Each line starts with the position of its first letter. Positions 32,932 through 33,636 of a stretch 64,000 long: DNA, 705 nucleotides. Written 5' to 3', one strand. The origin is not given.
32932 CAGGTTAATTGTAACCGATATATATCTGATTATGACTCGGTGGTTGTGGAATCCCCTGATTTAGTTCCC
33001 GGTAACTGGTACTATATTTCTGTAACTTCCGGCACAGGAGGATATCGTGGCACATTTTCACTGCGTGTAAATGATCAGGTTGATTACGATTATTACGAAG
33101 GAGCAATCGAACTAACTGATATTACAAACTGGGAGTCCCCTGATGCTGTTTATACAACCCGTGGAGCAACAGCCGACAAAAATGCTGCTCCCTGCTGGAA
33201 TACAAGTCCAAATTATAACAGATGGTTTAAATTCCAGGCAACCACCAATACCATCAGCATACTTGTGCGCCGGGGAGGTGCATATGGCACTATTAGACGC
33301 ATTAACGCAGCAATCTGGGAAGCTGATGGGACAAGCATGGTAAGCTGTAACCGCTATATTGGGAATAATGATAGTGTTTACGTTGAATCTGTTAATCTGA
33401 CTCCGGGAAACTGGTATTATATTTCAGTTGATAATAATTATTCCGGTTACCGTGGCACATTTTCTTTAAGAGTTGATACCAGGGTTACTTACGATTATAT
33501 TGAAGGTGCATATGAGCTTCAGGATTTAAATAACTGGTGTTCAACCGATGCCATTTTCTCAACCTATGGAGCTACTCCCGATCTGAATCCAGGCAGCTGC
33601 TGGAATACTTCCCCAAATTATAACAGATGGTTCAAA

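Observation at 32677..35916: Eight tandem copies of an exactly 135-aa two-Cys domain, diverged at DNA level but never in length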

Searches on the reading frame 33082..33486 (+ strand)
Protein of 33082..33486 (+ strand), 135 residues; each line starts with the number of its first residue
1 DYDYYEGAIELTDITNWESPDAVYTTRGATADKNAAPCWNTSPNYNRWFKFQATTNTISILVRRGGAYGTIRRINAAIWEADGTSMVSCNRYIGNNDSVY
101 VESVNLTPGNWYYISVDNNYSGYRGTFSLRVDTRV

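Call 6: search_protein_families(library=pfam, proteins=[window:33082-33486:+], max_evalue=10)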
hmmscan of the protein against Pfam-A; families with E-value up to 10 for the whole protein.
window:33082-33486:+ (135 aa): 1 family
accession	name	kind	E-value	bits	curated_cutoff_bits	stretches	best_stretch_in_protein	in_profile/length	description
PF17911.6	Ski2_N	-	0.079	13.2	23.1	1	36-96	4-68/134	Ski2 N-terminal region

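Call 7: search_protein_families(library=ncbifam, proteins=[window:33082-33486:+], max_evalue=1)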
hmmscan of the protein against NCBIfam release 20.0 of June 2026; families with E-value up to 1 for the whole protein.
window:33082-33486:+ (135 aa): 0 families

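Call 12: search_solved_structures(query=A1, max_evalue=10, show_alignments=2)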
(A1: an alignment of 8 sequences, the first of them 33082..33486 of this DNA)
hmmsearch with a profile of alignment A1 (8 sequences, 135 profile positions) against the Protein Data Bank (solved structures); distinct sequences matched with E-value up to 10: 2.
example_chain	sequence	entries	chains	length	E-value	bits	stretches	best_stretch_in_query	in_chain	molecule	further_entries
8khp_A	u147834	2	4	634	0.79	12.9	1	35-56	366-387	Kelch-like protein 22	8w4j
8k8t_K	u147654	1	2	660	0.85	12.8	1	35-56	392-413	Kelch-like protein 22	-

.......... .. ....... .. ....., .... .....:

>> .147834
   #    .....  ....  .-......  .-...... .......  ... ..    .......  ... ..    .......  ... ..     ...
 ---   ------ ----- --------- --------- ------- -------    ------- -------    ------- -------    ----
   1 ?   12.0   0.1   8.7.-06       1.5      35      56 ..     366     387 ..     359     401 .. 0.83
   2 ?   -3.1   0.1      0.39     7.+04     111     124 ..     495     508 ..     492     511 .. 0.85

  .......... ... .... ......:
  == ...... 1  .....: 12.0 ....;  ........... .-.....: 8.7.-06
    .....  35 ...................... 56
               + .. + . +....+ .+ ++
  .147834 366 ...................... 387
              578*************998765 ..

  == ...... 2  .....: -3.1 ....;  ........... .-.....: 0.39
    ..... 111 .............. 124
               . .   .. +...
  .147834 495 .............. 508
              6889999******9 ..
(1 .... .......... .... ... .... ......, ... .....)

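Call 19: predict_structure(alignment_id=A1)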
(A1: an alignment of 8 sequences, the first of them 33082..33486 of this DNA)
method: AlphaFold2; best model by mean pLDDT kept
length: 135 residues; sequences in the alignment: 8
mean_pLDDT: 81.5   pTM: 0.81
mean pLDDT of the five models: 81.5, 80.2, 79.3, 78.6, 78.1
residues with pLDDT >= 90: 48; 70-90: 61; 50-70: 23; < 50: 3
segments of 3 or more residues with pLDDT < 50: 1-3
pLDDT, mean of each block of 10 residues (from residue 1): 63 89 76 76 78 94 75 87 88 81 94 85 77 79
secondary structure, 60 per line:
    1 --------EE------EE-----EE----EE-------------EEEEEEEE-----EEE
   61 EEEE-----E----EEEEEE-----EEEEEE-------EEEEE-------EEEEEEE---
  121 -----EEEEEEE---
elements in order: E45-52 E58-64 E75-80 E86-91 E99-103 E111-117 E126-132

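Call 20: search_protein_representatives(alignment_id=A1)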
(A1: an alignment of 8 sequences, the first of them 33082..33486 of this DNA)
Query: 8 sequences, 135 profile positions. Proteins with E-value up to 0.001 (for the whole library): 1635; up to 1e-10: 671; up to 1e-30: 237. The best 150 are listed.
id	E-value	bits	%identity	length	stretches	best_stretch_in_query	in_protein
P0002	0.0e+00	2168.7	-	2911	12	1-135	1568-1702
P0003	0.0e+00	2016.3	-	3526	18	2-134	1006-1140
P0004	0.0e+00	1853.8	-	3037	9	1-134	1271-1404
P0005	0.0e+00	1448.8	-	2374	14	1-133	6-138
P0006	0.0e+00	1432.4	-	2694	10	1-134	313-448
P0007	0.0e+00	1382.4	-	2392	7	1-134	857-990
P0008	0.0e+00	1325.6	-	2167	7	1-134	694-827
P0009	0.0e+00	1206.7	-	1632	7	1-134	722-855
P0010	0.0e+00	1104.2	-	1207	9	1-134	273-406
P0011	0.0e+00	1080.6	-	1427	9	1-134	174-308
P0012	0.0e+00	1066.0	-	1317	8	1-134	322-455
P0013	0.0e+00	1047.7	-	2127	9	2-134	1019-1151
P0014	0.0e+00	1041.2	-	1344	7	1-134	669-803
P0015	0.0e+00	1017.4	-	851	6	1-134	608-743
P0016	0.0e+00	998.4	-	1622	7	2-132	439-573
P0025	7.2e-265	880.7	-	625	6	1-134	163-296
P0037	1.3e-205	688.9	-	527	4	1-134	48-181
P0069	2.4e-116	399.9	-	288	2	1-133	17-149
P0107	1.5e-81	287.2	-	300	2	1-134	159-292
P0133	3.5e-65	234.3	-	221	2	18-134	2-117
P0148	3.0e-60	218.3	-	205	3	1-135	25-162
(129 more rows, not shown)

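Call 22: search_protein_families(library=pfam, proteins=[P0002, P0010, P0015, P0025, P0037, P0069, P0107, P0133, P0148], max_evalue=0.01)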
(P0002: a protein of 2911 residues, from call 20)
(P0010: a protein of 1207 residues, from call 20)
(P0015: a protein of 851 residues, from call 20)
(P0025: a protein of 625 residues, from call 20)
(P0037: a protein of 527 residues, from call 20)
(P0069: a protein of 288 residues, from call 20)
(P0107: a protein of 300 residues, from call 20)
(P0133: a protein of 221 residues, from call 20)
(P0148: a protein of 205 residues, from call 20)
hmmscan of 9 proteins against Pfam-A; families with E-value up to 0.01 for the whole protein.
P0002 (2911 aa): 7 families
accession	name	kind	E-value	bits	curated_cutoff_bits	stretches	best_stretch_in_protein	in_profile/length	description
PF19408.5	PKD_6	-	2.3e-25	89.2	25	3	2631-2713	2-81/82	PKD-like domain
PF19081.6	Ig_7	-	6.2e-08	33.3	27.3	1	2726-2805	5-84/84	Ig-like domain CHU_C associated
PF00431.26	CUB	-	2.6e-06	28.2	21.4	1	59-137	29-109/110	CUB domain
PF24312.1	Ig-like_POM152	-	5.2e-05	24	27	1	2389-2451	16-81/89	Nucleoporin POM152, Ig-like domain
PF00041.27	fn3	-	0.00027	21.5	25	0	587-619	50-82/84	Fibronectin type III domain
PF21633.3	MOV-10_Ig-like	-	0.0038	17.8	27.4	0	988-1021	69-102/126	Helicase MOV-10, Ig-like domain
PF03625.19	DUF302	-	0.0062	16.8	23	0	1100-1116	45-61/63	Domain of unknown function DUF302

P0010 (1207 aa): 7 families
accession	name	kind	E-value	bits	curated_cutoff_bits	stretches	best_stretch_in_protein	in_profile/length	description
PF22267.1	MlrA_C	-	1.8e-05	25.4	27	0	736-760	53-77/77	Transcriptional regulator MlrA, C-terminal domain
PF16900.11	REPA_OB_2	-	0.0002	21.7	27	0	743-765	35-57/98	Replication protein A OB domain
PF04683.19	Rpn13_ADRM1_Pru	-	0.0011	19.8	25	0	943-1009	3-74/102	Proteasome complex subunit Rpn13, Pru domain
PF25374.1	Cadherin_FAT4_N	-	0.0018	19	35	0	852-876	25-49/85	FAT4-like, N-terminal cadherin-like domain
PF23066.1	PH_21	-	0.0018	18.8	27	0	1017-1057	66-106/120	C-Maf-inducing protein PH domain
PF14754.11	IFR3_antag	-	0.0085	15.8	25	0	804-847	121-167/249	Papain-like auto-proteinase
PF07423.16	DUF1510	-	0.0093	16.6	23.1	0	953-996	24-67/93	Domain of unknown function (DUF1510)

P0015 (851 aa): 7 families
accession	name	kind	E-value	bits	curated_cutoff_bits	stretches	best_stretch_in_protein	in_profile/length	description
PF10676.14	gerPA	-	6.1e-07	30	27.3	0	297-322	17-42/72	Spore germination protein gerPA/gerPF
PF02663.19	FmdE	-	3.4e-06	27.6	22.9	0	344-395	38-86/133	FmdE, Molybdenum formylmethanofuran dehydrogenase operon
PF00749.27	tRNA-synt_1c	-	7.3e-06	25.6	23.4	0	572-635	9-73/314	tRNA synthetases class I (E and Q), catalytic domain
PF00380.25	Ribosomal_S9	-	1.2e-05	26.2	22.5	0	106-129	51-74/121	Ribosomal protein S9/S16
PF17911.6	Ski2_N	-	2.8e-05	24.4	23.1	0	227-264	5-42/134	Ski2 N-terminal region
PF08481.16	GBS_Bsp-like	-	0.00062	20.1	31.6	0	522-551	8-37/92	GBS Bsp-like repeat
PF23591.1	CILP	-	0.0097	16.3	27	0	718-741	23-46/90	Cartilage intermediate layer protein 1-like domain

P0025 (625 aa): 4 families
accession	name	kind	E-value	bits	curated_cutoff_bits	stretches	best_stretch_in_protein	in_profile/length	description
PF17911.6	Ski2_N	-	3.5e-06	27.3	23.1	0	199-264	5-74/134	Ski2 N-terminal region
PF03625.19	DUF302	-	0.00015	22.1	23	0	102-117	46-61/63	Domain of unknown function DUF302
PF02663.19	FmdE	-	0.00084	19.9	22.9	0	170-226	31-74/133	FmdE, Molybdenum formylmethanofuran dehydrogenase operon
PF00041.27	fn3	-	0.0043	17.7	25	0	93-144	24-67/84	Fibronectin type III domain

P0037 (527 aa): 2 families
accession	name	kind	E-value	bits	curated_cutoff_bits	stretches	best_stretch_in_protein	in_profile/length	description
PF23759.1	GBD_T9SS_assoc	-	1.2e-06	29.2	27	1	345-434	27-102/116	Galactose binding domain-like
PF17911.6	Ski2_N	-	0.00048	20.4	23.1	0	84-124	5-45/134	Ski2 N-terminal region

P0069 (288 aa): 0 families

P0107 (300 aa): 2 families
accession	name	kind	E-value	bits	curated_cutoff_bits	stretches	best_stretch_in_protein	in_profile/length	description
PF19369.4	DUF5944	-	1.7e-05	24.9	25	0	206-253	85-132/243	Family of unknown function (DUF5944)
PF25300.1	Fn3_Dep-1_3rd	-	0.0016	18.7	26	0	107-145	38-76/85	Dep-1 third Fn3-like domain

P0133 (221 aa): 0 families

P0148 (205 aa): 3 families
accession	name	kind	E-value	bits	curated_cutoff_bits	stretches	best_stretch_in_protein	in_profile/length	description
PF23759.1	GBD_T9SS_assoc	-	1.2e-06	29.3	27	1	48-147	22-106/116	Galactose binding domain-like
PF22942.1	DUF7025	-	0.00029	21.5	27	0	125-176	49-91/100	Domain of unknown function (DUF7025)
PF04151.21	PPC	-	0.00058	21.1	25.9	1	72-145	3-70/70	Bacterial pre-peptidase C-terminal domain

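Call 23: fold_search(model_id=the predicted structure, library=pdb)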
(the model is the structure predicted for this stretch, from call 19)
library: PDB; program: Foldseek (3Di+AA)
matches with E <= 10: 1826; with E <= 0.001: 22
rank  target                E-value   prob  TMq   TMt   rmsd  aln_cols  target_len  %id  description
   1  6ov2_B                4.7e-05  1.00  0.42  0.44   7.2       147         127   15  Crystal structure of human claudin-9 in complex with Clostridium perfringens entertoxin C-terminal domain in closed fo (released 2019-09-04)
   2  1nqj_B                5.7e-05  1.00  0.50  0.58   5.5       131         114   17  CRYSTAL STRUCTURE OF CLOSTRIDIUM HISTOLYTICUM COLG COLLAGENASE COLLAGEN-BINDING DOMAIN 3B AT 1.0 ANGSTROM RESOLUTION I (released 2003-04-15)
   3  3jqw_A                7.9e-05  1.00  0.51  0.58   9.3       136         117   15  Crystal structure of Clostridium histolyticum colH collagenase collagen-binding domain 3 at 2 Angstrom resolution in p (released 2010-09-29)
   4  2o8o_A                9.6e-05  1.00  0.42  0.50  10.0       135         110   18  Crystal structure of Clostridium histolyticum colg collagenase collagen-binding domain 3B at 1.35 Angstrom resolution  (released 2007-12-11)
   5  4hpk_B                1.1e-04  1.00  0.51  0.59   4.5       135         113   16  Crystal structure of Clostridium histolyticum colg collagenase collagen-binding domain 3B at 1.35 Angstrom resolution  (released 2012-12-12)
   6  1nqd_A                1.2e-04  1.00  0.45  0.53   9.9       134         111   17  CRYSTAL STRUCTURE OF CLOSTRIDIUM HISTOLYTICUM COLG COLLAGENASE COLLAGEN-BINDING DOMAIN 3B AT 1.65 ANGSTROM RESOLUTION  (released 2003-04-15)
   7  9pzi_G                1.2e-04  1.00  0.44  0.47   6.7       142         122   15  Crystal Structure of synthetic antibody COP-2 in complex with the C-terminal domain of Clostridium perfringens enterot (released 2025-08-20)
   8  7kp4_B                1.3e-04  0.99  0.39  0.39   7.4       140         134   15  Crystal structure of human claudin-4 in complex with Clostridium perfringens enterotoxin C-terminal domain (released 2020-12-09)
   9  1nqd_B                1.4e-04  1.00  0.45  0.52  10.3       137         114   18  CRYSTAL STRUCTURE OF CLOSTRIDIUM HISTOLYTICUM COLG COLLAGENASE COLLAGEN-BINDING DOMAIN 3B AT 1.65 ANGSTROM RESOLUTION  (released 2003-04-15)
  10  8u5b_B                1.4e-04  1.00  0.44  0.47   5.5       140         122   14  Cryo-EM structure of human claudin-4 complex with Clostridium perfringens enterotoxin C-terminal domain and sFab COP-1 (released 2023-09-27)
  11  7tdm_B                1.6e-04  1.00  0.42  0.44   6.7       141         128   19  CryoEM Structure of sFab COP-2 Complex with human claudin-4 and Clostridium perfringens enterotoxin C-terminal domain (released 2022-02-09)
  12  5sv5                  1.7e-04  1.00  0.52  0.64   4.7       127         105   16  1.0 Angstrom Crystal Structure of pre-Peptidase C-terminal Domain of Collagenase from Bacillus anthracis. (released 2016-08-17)
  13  4dzg                  2.1e-04  1.00  0.47  0.54   5.4       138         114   12  Crystal structure of Aeromonas hydrophila PliG, a periplasmic lysozyme inhibitor of g-type lysozyme (released 2012-06-13)
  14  1nqj_A                2.3e-04  1.00  0.47  0.62   5.6       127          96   16  CRYSTAL STRUCTURE OF CLOSTRIDIUM HISTOLYTICUM COLG COLLAGENASE COLLAGEN-BINDING DOMAIN 3B AT 1.0 ANGSTROM RESOLUTION I (released 2003-04-15)
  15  6ov3_B                4.2e-04  0.99  0.42  0.45   6.0       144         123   13  Crystal structure of human claudin-9 in complex with Clostridium perfringens entertoxin C-terminal domain in open form (released 2019-09-04)
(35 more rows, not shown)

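Call 27: search_protein_families(library=pfam, alignment_id=A3, max_evalue=0.01)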
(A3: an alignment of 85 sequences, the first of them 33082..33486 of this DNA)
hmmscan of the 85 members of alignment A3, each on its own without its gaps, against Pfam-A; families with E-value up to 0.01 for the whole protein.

A. member 1, window:33082-33486:+ (135 aa): 0 families

B. families by the number of members that match (of 85 scanned): 8 families
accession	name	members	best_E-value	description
PF23759.1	GBD_T9SS_assoc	8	7.4e-06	Galactose binding domain-like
PF04151.21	PPC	4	0.00014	Bacterial pre-peptidase C-terminal domain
PF16656.11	Pur_ac_phosph_N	2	0.0021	Purple acid Phosphatase, N-terminal domain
PF25692.1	Phage_depo_C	1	0.00066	Phage depolymerase C-terminal beta sandwich domain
PF23623.1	GBD_IRG7_N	1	0.0021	IRG7 N-terminal galactose binding domain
PF13385.13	Laminin_G_3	1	0.0022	Concanavalin A-like lectin/glucanases superfamily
PF21466.3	GH101_dom-5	1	0.005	Endo-alpha-N-acetylgalactosaminidase, domain 5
PF25275.1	Golvesin_C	1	0.0096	Golvesin C-terminal domain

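Call 28: search_solved_structures(query=A3, max_evalue=1, show_alignments=2)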
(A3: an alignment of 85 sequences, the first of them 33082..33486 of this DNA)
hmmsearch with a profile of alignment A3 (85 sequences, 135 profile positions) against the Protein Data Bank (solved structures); distinct sequences matched with E-value up to 1: 4.
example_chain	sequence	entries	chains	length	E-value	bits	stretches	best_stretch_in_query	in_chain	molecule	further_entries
5e53_A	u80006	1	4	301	0.14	15.4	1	56-121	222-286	Contactin-1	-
5jmd_A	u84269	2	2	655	0.7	13.1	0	51-130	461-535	Heparinase III protein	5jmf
8khp_A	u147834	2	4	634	0.93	12.7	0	34-57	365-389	Kelch-like protein 22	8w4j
8k8t_K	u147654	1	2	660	0.96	12.7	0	34-57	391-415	Kelch-like protein 22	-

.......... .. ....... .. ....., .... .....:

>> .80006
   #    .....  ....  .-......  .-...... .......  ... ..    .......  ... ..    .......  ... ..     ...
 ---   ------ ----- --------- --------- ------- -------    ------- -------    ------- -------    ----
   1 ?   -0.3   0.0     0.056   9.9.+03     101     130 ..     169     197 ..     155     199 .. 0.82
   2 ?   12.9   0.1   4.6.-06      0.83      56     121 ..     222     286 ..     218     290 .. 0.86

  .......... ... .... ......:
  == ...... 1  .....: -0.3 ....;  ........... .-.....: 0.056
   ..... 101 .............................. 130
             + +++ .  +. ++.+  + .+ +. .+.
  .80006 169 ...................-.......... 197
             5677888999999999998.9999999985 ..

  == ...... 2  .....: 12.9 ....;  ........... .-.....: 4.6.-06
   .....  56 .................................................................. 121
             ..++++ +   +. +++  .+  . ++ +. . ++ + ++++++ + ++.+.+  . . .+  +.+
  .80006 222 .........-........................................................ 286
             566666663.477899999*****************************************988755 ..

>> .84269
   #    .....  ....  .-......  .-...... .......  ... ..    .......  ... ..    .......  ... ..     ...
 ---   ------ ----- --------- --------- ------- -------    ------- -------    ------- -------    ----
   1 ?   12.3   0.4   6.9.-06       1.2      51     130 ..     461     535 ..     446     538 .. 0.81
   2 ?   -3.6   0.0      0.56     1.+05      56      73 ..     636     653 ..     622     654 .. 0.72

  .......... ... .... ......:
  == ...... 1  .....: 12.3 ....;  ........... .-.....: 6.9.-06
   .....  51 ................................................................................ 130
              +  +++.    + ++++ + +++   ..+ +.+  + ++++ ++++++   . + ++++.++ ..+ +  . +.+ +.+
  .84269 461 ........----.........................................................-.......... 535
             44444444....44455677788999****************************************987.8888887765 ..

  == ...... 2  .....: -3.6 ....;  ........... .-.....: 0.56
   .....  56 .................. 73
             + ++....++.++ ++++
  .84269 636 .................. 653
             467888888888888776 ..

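Call 31: find_related_loci(query=A1, collection=genome_contigs, flank=6000)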
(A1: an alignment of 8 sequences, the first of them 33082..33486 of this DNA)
Query A1 (135 aa) in genome_contigs; peptide patterns used: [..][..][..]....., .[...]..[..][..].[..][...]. (x = any residue, [..] = any of these).
276 stretches matched a pattern; 220 encode a relative of the query (tblastn E <= 1e-3); the best 80 are kept; 77 distinct loci.
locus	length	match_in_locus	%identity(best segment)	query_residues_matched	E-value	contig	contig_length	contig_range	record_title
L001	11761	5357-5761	83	1-135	7e-73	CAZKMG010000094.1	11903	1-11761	MAG TPA_asm: uncultured Bacteroidaceae bacterium isolate binchicken_co129_645 genome assembly, contig: NODE_16839_length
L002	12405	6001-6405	80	1-135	4e-71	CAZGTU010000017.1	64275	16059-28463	MAG TPA_asm: uncultured Bacteroidaceae bacterium isolate SRP332253_co1_94 genome assembly, contig: NODE_441_length_64275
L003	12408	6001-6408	79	1-135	2e-70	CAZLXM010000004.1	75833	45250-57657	MAG TPA_asm: uncultured Bacteroidaceae bacterium isolate binchicken_co39_27 genome assembly, contig: NODE_683_length_758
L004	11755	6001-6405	77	1-135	3e-68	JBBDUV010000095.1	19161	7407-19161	MAG: Bacteroidales bacterium isolate LejiaC_44_15 Lejia_C_6668_length_19161_cov_9, whole genome shotgun sequence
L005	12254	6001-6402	72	1-132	2e-60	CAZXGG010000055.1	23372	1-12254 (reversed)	MAG TPA_asm: uncultured Rikenellaceae bacterium isolate SRP214966_co2_435 genome assembly, contig: NODE_2895_length_2337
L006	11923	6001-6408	70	1-134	4e-60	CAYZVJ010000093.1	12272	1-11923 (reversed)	MAG TPA_asm: uncultured Rikenellaceae bacterium isolate SRP214966_co4_470 genome assembly, contig: NODE_5289_length_1227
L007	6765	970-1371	67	1-134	1e-59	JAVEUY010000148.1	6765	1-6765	MAG: Ignavibacteriaceae bacterium isolate BF4_103 NODE_38999_length_6765_cov_2.412926_Biofilm4, whole genome shotgun seq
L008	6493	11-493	71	1-132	4e-59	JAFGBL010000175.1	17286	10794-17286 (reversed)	MAG: Bacteroidales bacterium isolate Zod_Metabat.1032 k87_7889800, whole genome shotgun sequence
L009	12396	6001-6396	68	1-132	3e-58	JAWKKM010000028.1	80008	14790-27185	MAG: Bacteroidales bacterium isolate AC3.32 AC3.32.fa-28, whole genome shotgun sequence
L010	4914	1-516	68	1-135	2e-57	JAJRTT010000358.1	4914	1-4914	MAG: Bacteroidetes bacterium isolate Dive96_bin10.114 k141_2748216, whole genome shotgun sequence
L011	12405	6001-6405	64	1-135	2e-57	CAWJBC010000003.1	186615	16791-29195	MAG: uncultured Bacteroidales bacterium isolate MFD04716.bin.1.251 genome assembly, contig: contig_22149, whole genome s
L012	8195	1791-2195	66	1-135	2e-57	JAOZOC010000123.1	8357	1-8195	MAG: Bacteroidales bacterium isolate GMC4.concoct.313 GMC4_13826_length_8357_cov_8.759576, whole genome shotgun sequence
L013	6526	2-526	68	2-132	4e-57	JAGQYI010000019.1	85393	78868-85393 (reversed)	MAG: Cyclobacteriaceae bacterium isolate HKST-UBA61 k127_452912, whole genome shotgun sequence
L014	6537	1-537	69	2-132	3e-57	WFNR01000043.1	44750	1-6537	MAG: Cyclobacteriaceae bacterium isolate S012_113 k151_155311, whole genome shotgun sequence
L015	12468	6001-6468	62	1-135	2e-56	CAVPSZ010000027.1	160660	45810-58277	MAG: uncultured Bacteroidales bacterium isolate MFD00032.bin.2.138 genome assembly, contig: contig_41228, whole genome s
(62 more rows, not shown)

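Call 53: search_protein_families(library=pfam, proteins=[P0006, P0003], max_evalue=0.001)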
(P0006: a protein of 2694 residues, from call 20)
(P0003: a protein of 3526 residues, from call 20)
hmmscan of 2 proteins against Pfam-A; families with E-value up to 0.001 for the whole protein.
P0006 (2694 aa): 12 families
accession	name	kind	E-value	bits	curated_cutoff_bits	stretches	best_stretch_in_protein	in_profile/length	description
PF23759.1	GBD_T9SS_assoc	-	2.4e-30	105.6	27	0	199-295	23-104/116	Galactose binding domain-like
PF13385.13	Laminin_G_3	-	2.9e-25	89.6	27.6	1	1868-2010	5-150/151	Concanavalin A-like lectin/glucanases superfamily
PF00041.27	fn3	-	6.2e-17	62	25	0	799-852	32-77/84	Fibronectin type III domain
PF04151.21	PPC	-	1.9e-15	57.9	25.9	0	633-705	2-69/70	Bacterial pre-peptidase C-terminal domain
PF24946.1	Fn3_Dep-1_4th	-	2.6e-13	50.3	27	0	417-439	70-92/100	Dep-1 fourth Fn3-like domain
PF02663.19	FmdE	-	2.3e-11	44.4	22.9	0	184-210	32-58/133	FmdE, Molybdenum formylmethanofuran dehydrogenase operon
PF02210.31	Laminin_G_2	-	2.7e-08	34.8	22.9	1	1916-2000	29-123/126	Laminin G domain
PF21633.3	MOV-10_Ig-like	-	2.8e-08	34.3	27.4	0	1232-1264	68-100/126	Helicase MOV-10, Ig-like domain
PF18962.6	Por_Secre_tail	-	2.2e-06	28.3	27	1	2624-2693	6-75/75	Secretion system C-terminal sorting domain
PF00354.24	Pentaxin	-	1.7e-05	25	25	1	1922-2035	72-186/194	Pentaxin family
PF00054.30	Laminin_G_1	-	0.00012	22.7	24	1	1918-2001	36-126/131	Laminin G domain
PF16656.11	Pur_ac_phosph_N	-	0.00016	22.6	30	0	1198-1253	30-79/93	Purple acid Phosphatase, N-terminal domain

P0003 (3526 aa): 4 families
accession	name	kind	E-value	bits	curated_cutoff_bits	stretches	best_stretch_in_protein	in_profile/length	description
PF02494.22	HYR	-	1.6e-20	73.6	21.7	2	3348-3426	2-81/81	HYR domain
PF13573.12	SprB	-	9.2e-11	41.6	28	2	3020-3050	5-34/37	SprB repeat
PF19081.6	Ig_7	-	4.3e-07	30.6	27.3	1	3189-3263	8-82/84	Ig-like domain CHU_C associated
PF23759.1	GBD_T9SS_assoc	-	2.1e-06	28.4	27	0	1975-2081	22-115/116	Galactose binding domain-like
